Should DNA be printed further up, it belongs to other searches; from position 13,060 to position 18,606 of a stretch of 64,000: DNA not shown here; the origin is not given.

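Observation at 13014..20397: Direct repeats of a tRNA 3-prime-end fragment bracket the 7.3-kb giant surface-protein cassette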

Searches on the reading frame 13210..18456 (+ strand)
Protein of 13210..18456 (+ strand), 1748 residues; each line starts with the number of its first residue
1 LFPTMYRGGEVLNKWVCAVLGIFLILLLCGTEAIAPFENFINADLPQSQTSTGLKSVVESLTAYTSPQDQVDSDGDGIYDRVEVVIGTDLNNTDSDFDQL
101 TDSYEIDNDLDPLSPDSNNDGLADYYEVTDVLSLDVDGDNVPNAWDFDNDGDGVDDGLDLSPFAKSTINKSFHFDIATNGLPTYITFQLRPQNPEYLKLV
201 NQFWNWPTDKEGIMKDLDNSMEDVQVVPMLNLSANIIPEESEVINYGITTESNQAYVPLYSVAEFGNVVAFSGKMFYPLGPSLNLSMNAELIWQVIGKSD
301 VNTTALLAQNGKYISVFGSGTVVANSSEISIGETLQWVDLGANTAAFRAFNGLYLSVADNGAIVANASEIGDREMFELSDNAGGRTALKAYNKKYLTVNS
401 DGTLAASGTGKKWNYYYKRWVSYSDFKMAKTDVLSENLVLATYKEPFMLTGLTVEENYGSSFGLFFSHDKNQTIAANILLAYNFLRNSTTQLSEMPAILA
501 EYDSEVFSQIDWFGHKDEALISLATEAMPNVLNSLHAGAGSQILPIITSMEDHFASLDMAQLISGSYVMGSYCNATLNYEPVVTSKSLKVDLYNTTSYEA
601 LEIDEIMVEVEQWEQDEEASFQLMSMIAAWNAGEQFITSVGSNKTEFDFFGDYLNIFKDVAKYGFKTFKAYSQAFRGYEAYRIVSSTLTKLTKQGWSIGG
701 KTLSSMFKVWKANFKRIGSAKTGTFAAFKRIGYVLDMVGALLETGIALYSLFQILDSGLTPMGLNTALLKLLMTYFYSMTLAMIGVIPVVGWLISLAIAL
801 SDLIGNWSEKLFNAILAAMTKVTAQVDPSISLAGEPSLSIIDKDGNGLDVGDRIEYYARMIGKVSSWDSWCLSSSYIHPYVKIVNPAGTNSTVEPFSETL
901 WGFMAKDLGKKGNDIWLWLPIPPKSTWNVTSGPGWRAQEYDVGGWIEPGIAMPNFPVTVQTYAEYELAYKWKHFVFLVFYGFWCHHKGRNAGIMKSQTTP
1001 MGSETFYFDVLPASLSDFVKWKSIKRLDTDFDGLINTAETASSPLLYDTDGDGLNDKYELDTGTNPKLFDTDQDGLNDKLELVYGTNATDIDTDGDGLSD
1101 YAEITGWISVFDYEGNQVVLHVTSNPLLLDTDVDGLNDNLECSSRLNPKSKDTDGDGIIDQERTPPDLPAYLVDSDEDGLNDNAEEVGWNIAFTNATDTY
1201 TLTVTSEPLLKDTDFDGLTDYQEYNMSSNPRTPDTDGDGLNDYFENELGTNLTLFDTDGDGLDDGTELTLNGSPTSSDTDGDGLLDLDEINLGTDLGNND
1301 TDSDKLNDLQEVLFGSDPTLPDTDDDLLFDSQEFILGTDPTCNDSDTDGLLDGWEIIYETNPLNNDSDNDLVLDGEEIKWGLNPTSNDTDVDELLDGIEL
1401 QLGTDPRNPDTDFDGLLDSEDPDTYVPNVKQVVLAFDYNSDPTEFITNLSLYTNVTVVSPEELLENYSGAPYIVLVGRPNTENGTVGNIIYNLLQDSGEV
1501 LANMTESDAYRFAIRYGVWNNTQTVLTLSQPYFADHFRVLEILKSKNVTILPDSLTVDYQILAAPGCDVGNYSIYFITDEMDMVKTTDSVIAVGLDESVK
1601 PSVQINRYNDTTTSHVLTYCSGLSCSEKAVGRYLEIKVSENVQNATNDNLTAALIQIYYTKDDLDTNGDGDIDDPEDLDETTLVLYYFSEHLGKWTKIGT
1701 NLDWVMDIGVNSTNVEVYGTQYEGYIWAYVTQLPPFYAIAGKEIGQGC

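Call 11: search_protein_families(library=pfam, proteins=[window:13210-18456:+], max_evalue=0.01)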
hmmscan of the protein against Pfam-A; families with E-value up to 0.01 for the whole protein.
window:13210-18456:+ (1748 aa): 4 families
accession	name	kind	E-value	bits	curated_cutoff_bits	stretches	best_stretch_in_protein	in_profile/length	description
PF18884.5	TSP3_bac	-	1.2e-16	60.7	25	5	1048-1066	1-19/22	Bacterial TSP3 repeat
PF06229.18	FRG1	-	1.8e-12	47.8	27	2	300-379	36-114/189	FRG1-like domain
PF06268.19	Fascin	-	6.8e-11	42.7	23.1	1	310-409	2-98/108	Fascin domain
PF25490.1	DUF7910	-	9.4e-07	29.4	35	1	311-414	18-128/140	Domain of unknown function (DUF7910)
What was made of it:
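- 13210..18456 (+): Giant protein gene (1748 aa) with bacterial TSP3 repeats and a Fascin/FRG1-like domain; cargo gene 1. Pfam TSP3_bac 1.2e-16, FRG1 1.8e-12, Fascin 6.8e-11 (call 11).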
